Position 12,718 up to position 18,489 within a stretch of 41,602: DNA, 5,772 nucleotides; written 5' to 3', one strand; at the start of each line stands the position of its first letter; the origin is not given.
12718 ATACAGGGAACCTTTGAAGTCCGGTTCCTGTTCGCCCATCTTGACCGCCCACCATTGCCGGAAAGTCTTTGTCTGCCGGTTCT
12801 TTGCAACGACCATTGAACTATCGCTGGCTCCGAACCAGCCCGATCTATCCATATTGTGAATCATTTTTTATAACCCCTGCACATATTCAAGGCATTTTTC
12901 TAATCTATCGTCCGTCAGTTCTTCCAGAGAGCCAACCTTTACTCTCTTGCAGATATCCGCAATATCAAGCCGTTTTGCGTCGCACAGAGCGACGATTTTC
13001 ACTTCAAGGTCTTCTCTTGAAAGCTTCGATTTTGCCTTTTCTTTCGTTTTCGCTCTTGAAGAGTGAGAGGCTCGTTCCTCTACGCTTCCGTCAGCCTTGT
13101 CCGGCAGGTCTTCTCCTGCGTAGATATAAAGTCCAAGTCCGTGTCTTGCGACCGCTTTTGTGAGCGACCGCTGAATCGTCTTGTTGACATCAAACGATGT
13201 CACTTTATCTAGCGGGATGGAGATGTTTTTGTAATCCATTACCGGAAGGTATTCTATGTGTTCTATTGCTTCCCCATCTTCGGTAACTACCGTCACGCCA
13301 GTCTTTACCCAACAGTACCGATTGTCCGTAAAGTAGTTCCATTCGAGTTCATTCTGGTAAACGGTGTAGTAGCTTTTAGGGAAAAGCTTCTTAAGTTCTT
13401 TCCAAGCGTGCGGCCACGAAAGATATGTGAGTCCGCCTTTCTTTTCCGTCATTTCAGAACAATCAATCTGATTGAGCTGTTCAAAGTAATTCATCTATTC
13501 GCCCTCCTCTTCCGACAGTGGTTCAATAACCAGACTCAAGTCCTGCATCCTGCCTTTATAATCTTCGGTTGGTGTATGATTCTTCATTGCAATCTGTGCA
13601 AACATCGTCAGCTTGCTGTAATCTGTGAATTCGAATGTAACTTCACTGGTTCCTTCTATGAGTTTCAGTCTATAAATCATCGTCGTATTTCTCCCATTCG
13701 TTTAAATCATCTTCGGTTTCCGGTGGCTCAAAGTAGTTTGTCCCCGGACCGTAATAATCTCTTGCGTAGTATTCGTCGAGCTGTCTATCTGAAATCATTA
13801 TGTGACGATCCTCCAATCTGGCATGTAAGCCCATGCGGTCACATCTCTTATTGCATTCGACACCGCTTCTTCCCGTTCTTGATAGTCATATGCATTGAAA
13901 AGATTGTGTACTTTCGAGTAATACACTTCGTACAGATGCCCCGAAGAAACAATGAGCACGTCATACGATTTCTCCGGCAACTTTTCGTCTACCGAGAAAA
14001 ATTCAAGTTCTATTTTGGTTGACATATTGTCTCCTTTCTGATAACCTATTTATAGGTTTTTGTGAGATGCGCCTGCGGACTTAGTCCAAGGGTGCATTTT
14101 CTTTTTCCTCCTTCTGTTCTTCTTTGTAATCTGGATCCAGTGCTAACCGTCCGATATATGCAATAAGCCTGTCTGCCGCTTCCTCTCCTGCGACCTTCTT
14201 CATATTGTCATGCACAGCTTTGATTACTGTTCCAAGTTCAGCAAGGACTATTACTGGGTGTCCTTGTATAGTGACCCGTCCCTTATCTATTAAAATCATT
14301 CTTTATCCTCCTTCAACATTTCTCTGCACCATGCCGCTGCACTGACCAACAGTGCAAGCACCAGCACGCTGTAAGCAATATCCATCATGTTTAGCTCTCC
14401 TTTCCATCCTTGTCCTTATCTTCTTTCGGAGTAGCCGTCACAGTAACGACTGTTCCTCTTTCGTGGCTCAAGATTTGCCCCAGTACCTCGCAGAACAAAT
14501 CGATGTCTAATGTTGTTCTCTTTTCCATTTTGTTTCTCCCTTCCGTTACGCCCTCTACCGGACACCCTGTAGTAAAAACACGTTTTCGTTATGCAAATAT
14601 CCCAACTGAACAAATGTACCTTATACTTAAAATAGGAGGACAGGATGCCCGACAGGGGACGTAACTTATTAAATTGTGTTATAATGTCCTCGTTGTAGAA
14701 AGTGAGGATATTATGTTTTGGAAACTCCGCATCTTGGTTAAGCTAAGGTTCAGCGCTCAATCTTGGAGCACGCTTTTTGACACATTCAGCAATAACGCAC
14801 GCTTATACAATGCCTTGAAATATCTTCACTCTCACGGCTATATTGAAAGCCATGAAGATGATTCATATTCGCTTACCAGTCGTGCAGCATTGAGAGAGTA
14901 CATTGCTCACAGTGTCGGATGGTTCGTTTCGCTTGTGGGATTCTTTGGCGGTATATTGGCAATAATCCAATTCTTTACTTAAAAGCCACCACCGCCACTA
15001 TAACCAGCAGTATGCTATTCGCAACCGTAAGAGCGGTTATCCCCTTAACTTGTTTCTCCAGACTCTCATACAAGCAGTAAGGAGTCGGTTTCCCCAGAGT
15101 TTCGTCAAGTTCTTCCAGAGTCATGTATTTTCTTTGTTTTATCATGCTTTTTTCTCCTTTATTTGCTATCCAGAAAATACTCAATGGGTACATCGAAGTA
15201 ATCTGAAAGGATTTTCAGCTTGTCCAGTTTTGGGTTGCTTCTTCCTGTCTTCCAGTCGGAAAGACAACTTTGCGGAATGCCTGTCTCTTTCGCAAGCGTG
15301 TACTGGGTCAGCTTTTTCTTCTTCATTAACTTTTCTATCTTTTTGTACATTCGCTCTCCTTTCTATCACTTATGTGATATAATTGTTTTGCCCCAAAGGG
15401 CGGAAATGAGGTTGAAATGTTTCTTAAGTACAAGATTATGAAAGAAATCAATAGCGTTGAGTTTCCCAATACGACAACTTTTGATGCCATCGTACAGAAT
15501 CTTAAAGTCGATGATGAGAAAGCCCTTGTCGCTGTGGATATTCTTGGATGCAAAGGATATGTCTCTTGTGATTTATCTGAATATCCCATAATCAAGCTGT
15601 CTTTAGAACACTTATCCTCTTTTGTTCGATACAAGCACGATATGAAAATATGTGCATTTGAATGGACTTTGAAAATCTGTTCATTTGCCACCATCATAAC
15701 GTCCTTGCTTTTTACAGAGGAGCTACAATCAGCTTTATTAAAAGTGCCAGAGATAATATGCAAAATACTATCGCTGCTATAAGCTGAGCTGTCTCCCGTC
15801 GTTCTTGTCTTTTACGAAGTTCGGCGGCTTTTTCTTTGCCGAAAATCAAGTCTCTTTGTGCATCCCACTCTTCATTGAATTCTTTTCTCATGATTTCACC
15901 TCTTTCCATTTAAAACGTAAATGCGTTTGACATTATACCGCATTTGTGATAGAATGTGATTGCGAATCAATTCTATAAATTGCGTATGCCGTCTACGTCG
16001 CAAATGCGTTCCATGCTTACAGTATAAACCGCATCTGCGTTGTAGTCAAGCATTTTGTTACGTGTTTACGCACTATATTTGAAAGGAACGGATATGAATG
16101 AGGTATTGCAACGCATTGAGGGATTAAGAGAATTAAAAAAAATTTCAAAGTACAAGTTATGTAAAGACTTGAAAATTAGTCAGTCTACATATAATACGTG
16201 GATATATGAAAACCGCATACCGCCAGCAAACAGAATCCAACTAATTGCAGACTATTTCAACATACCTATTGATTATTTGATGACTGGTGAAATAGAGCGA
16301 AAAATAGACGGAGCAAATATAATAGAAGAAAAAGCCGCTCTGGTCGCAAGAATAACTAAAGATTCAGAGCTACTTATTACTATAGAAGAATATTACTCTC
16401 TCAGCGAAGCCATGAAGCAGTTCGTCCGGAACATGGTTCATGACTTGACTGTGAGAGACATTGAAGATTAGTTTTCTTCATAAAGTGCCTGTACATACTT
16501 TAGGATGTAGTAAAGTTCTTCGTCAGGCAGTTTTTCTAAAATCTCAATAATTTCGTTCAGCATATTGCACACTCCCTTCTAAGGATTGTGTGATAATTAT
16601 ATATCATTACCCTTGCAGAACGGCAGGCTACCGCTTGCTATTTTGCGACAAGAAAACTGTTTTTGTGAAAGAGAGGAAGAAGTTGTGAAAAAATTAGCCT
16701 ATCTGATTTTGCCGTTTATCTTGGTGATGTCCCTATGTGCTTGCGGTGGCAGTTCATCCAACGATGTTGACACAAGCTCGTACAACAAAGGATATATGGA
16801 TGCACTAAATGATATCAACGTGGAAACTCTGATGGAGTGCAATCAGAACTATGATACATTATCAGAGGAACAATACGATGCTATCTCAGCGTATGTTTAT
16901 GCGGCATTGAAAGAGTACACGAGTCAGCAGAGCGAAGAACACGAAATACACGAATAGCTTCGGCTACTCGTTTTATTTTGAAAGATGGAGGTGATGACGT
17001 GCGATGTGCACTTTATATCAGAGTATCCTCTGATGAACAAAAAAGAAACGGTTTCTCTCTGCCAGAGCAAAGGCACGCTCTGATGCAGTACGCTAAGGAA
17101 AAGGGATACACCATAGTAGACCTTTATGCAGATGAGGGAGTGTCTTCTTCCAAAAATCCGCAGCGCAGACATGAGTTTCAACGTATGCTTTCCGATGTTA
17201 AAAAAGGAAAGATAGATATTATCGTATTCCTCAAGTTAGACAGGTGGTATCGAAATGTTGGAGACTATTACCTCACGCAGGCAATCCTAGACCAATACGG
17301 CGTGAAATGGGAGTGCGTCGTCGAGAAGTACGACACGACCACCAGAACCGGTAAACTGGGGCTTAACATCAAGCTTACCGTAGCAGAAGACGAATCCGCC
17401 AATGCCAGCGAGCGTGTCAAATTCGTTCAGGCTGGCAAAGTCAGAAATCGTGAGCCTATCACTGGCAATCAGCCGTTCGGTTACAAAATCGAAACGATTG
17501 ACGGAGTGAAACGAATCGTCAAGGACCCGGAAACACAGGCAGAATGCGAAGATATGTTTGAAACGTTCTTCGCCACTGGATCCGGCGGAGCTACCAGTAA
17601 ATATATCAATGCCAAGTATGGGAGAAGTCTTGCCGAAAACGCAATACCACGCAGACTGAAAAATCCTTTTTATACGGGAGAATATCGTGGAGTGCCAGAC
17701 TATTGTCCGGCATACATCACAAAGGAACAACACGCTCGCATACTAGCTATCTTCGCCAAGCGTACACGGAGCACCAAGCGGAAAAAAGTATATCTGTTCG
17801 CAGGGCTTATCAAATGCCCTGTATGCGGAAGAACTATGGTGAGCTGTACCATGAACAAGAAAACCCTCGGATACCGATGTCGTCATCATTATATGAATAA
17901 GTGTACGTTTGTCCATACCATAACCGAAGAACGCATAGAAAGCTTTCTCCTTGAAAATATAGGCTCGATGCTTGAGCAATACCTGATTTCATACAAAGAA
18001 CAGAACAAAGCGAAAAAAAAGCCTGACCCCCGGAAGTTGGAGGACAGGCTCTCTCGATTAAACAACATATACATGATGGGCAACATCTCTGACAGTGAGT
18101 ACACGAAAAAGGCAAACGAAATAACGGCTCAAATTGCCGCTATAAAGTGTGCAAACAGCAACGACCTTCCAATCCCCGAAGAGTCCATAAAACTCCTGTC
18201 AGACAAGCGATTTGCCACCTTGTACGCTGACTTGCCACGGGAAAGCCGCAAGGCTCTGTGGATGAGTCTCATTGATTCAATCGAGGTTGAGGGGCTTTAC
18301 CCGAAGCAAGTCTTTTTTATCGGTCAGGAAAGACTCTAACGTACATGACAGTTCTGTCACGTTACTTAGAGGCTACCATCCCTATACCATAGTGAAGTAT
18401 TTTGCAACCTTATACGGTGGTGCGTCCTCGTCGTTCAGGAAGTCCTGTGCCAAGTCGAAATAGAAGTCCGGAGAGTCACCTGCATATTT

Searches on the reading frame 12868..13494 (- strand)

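Call 8: search_protein_families(library=phrogs, proteins=[window:12868-13494:-], max_evalue=0.001)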
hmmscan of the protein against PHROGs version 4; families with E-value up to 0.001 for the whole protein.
window:12868-13494:- (208 aa): 3 families
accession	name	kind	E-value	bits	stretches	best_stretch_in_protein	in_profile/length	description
phrog_659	-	DNA, RNA and nucleotide metabolism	9.3e-55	186.4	1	1-163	4-165/205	Sak-like ssDNA annealing protein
phrog_8492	-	DNA, RNA and nucleotide metabolism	1.8e-43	150.1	1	2-194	21-220/269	Sak-like ssDNA annealing protein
phrog_21418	-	unknown function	2.7e-05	24.9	1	83-159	84-163/224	-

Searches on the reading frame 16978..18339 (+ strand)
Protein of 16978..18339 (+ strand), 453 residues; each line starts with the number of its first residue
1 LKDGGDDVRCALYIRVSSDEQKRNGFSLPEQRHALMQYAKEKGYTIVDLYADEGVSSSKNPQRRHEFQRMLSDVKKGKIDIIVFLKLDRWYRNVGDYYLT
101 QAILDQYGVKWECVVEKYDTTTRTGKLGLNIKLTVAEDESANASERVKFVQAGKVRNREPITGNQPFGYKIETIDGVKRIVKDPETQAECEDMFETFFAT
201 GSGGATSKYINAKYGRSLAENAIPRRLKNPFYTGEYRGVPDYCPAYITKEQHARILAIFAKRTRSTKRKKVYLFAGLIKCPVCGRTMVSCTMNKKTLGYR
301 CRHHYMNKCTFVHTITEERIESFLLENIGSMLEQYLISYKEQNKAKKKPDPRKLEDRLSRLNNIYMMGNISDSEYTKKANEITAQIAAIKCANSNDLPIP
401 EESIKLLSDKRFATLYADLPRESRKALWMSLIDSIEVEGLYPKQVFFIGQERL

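Call 5: search_protein_families(library=pfam, proteins=[window:16978-18339:+], max_evalue=1)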
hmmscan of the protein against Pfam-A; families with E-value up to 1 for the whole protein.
window:16978-18339:+ (453 aa): 6 families
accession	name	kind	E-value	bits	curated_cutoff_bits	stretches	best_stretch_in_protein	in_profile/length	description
PF00239.26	Resolvase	-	3.5e-30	105.4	23.3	1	11-151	2-136/145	Resolvase, N terminal domain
PF13408.12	Zn_ribbon_recom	-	1.9e-11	44.6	25.3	1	273-328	1-57/58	Recombinase zinc beta ribbon domain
PF07508.19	Recombinase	-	0.00054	20.6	21.1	1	184-261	1-101/102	Recombinase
PF05120.17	GvpG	-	0.0066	17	30.6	1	350-386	29-65/67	Gas vesicle protein G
PF23783.1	Zn_ribbon_TiaS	-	0.14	12.3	27.3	1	279-303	3-24/41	TiaS C-terminal zinc ribbon domain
PF08063.17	Zn_ribbon_PADR1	-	0.26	11.6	25.1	1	277-313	2-36/42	PADR1 domain, zinc ribbon fold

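Call 6: search_protein_families(library=phrogs, proteins=[window:16978-18339:+], max_evalue=1)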
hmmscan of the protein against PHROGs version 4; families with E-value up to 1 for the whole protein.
window:16978-18339:+ (453 aa): 5 families
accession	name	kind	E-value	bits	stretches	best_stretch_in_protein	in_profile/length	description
phrog_95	-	integration and excision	2.4e-100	338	1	7-439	87-557/651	integrase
phrog_125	-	DNA, RNA and nucleotide metabolism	4.2e-24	86.5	1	8-204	20-190/254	DNA invertase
phrog_6620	-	integration and excision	3.1e-07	31.1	1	7-111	55-150/201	transposase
phrog_13117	-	unknown function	0.048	14.7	1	362-434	31-104/135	-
phrog_14887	-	unknown function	0.17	13.1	1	221-264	17-59/79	-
